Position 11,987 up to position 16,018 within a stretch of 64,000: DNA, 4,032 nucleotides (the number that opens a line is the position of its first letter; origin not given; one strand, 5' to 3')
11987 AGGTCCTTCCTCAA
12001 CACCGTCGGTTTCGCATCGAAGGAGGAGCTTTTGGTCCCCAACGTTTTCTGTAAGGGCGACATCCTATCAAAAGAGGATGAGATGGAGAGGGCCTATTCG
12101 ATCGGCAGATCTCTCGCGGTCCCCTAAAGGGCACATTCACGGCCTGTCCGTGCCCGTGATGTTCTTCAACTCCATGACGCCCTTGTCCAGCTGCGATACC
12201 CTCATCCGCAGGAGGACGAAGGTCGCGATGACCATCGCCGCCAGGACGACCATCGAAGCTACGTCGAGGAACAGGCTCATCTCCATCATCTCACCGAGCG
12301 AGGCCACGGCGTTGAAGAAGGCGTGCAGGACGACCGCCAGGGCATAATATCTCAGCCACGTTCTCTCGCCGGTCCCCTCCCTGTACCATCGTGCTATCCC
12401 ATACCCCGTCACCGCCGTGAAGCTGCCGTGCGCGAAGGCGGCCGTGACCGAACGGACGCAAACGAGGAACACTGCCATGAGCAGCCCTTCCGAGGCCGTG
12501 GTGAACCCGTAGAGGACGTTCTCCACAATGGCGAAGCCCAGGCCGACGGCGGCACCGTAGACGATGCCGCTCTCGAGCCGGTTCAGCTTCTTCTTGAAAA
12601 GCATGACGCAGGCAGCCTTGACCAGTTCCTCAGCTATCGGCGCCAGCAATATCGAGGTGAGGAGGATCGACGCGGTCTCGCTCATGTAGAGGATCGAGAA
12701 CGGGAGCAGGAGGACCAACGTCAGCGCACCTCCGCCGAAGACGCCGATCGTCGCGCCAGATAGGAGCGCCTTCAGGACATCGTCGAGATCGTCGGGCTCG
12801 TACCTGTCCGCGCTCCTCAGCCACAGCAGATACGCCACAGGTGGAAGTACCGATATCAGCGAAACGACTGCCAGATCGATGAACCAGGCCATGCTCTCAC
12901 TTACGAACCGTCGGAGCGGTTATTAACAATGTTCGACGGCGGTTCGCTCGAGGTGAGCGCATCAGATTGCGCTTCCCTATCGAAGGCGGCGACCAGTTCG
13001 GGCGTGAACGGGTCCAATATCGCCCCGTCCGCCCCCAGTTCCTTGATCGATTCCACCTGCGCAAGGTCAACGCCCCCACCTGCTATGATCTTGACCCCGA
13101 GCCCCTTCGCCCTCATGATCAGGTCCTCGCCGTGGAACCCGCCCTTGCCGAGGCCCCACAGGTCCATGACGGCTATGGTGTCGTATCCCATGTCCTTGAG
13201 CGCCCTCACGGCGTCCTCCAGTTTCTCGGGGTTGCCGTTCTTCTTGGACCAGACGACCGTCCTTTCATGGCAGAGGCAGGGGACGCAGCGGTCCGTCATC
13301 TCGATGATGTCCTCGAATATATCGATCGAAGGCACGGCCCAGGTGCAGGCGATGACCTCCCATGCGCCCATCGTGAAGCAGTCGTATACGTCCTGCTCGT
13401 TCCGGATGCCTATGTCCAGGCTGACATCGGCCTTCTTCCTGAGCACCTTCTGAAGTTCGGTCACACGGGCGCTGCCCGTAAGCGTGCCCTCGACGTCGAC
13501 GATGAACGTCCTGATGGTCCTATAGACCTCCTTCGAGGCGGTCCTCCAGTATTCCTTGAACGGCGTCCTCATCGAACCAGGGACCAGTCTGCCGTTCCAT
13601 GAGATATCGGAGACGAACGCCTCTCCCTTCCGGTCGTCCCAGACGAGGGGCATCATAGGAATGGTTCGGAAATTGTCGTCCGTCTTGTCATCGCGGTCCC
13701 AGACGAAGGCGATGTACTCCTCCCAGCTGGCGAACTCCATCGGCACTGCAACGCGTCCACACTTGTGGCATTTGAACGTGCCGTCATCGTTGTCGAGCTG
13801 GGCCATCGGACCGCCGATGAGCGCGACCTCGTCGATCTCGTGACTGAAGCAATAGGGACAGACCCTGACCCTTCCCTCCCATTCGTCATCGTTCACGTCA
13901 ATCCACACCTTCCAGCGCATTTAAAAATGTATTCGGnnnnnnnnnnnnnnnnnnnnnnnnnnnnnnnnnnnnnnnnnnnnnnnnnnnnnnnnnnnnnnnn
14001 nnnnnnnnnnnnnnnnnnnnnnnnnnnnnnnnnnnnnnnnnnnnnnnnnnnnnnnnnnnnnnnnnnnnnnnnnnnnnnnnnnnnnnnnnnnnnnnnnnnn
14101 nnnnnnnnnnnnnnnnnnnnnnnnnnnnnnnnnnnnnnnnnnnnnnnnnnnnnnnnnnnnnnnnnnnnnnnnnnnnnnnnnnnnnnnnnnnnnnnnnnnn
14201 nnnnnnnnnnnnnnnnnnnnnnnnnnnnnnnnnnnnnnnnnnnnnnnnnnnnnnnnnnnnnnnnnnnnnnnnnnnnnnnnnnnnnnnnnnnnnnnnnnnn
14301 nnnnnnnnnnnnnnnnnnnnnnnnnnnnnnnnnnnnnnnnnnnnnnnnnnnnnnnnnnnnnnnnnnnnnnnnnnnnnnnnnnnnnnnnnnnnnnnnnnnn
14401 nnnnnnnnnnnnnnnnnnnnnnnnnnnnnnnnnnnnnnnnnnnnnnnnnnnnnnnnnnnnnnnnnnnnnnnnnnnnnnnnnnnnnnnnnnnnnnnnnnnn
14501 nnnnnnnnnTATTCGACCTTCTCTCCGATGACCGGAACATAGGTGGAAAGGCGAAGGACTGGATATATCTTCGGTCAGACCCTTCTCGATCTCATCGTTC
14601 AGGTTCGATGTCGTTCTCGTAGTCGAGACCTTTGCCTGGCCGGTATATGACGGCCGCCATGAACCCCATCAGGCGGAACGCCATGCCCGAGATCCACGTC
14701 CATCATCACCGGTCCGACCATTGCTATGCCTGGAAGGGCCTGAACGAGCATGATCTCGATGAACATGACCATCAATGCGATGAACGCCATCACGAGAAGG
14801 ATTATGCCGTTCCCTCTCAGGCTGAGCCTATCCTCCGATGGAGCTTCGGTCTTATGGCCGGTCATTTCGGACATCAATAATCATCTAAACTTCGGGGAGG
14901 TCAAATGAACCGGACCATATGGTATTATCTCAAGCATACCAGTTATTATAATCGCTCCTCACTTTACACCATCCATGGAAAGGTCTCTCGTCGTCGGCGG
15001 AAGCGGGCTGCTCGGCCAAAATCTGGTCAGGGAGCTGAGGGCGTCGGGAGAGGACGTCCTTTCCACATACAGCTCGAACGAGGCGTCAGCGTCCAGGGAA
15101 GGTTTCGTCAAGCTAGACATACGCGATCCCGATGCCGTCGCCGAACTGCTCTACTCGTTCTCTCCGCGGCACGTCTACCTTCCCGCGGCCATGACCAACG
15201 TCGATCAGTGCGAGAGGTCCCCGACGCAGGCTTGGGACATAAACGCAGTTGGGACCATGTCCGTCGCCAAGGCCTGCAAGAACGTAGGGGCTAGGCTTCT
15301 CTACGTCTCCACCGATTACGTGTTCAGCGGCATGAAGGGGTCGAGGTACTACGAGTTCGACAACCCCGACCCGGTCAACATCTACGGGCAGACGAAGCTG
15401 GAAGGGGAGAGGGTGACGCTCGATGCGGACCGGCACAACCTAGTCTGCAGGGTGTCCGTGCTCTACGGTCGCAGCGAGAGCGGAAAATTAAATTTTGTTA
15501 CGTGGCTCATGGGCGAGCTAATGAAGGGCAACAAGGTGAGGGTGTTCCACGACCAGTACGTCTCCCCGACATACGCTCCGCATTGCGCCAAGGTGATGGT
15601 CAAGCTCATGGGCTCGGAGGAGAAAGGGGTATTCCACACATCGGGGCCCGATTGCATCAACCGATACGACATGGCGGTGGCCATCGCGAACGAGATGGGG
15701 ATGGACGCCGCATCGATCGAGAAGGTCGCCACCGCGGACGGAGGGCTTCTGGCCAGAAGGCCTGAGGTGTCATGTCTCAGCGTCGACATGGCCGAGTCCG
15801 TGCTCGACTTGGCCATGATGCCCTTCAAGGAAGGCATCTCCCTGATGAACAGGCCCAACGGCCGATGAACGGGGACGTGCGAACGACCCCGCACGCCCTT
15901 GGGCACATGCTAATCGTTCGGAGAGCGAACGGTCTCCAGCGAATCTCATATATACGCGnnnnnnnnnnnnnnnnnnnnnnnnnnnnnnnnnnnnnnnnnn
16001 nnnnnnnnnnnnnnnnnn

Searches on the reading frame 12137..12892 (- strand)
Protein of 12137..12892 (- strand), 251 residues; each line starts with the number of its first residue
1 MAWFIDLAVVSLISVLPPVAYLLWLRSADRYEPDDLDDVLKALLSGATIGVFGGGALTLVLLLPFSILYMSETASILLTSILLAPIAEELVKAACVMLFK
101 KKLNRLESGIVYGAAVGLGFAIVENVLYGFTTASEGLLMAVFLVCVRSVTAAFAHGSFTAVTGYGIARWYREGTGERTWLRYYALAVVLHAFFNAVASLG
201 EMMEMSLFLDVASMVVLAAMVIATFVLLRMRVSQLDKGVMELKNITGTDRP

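Call 25: search_protein_families(library=pfam, proteins=[window:12137-12892:-], max_evalue=0.0001)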
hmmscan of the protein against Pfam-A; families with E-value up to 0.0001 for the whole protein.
window:12137-12892:- (251 aa): 1 family
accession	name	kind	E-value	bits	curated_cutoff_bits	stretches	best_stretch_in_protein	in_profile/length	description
PF13367.11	PrsW-protease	-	2.9e-29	102.4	23.5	1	40-217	7-192/196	PrsW family intramembrane metalloprotease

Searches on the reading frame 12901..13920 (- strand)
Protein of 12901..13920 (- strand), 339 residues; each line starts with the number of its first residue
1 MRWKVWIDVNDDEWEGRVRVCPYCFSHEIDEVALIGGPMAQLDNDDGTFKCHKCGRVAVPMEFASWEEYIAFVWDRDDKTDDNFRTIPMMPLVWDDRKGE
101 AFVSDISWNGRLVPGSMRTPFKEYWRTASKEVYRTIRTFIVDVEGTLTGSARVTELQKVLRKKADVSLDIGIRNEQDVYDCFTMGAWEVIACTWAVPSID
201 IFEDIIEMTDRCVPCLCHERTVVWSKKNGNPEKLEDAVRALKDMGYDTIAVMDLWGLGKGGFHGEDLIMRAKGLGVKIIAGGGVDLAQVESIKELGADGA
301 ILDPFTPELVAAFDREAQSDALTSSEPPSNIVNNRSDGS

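Call 25: search_protein_families(library=pfam, proteins=[window:12901-13920:-], max_evalue=0.0001)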
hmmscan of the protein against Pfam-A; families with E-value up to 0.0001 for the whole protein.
window:12901-13920:- (339 aa): 1 family
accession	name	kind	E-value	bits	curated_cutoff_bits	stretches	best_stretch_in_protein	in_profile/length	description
PF00977.27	His_biosynth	-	8.1e-10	39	23.6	1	139-302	47-218/228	Histidine biosynthesis protein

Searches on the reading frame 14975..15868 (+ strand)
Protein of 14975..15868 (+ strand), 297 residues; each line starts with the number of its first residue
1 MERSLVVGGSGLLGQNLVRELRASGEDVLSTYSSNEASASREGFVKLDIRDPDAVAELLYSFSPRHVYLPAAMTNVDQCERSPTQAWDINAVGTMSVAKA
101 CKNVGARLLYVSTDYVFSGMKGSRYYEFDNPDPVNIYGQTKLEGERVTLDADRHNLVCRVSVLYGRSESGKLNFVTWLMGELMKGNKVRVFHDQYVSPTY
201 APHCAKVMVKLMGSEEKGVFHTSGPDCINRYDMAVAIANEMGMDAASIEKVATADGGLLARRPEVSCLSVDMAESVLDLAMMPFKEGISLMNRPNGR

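Call 25: search_protein_families(library=pfam, proteins=[window:14975-15868:+], max_evalue=0.0001)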
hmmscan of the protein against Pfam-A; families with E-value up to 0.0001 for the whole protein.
window:14975-15868:+ (297 aa): 6 families
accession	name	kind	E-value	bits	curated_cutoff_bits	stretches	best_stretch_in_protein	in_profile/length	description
PF04321.23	RmlD_sub_bind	-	3.7e-70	236.7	27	1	5-290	4-280/287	RmlD substrate binding domain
PF01370.27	Epimerase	-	1.8e-28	100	20.9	1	5-214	2-227/240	NAD dependent epimerase/dehydratase family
PF16363.11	GDP_Man_Dehyd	-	5.9e-16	59.3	27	1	5-171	1-187/332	GDP-mannose 4,6 dehydratase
PF02719.21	Polysacc_synt_2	-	1.9e-12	47.4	20.2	1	5-155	2-156/293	Polysaccharide biosynthesis protein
PF07993.18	NAD_binding_4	-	8.6e-10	38.6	20.1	1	67-198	92-242/258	Male sterility protein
PF01073.25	3Beta_HSD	-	9.1e-08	31.9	22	1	5-153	1-162/280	3-beta hydroxysteroid dehydrogenase/isomerase family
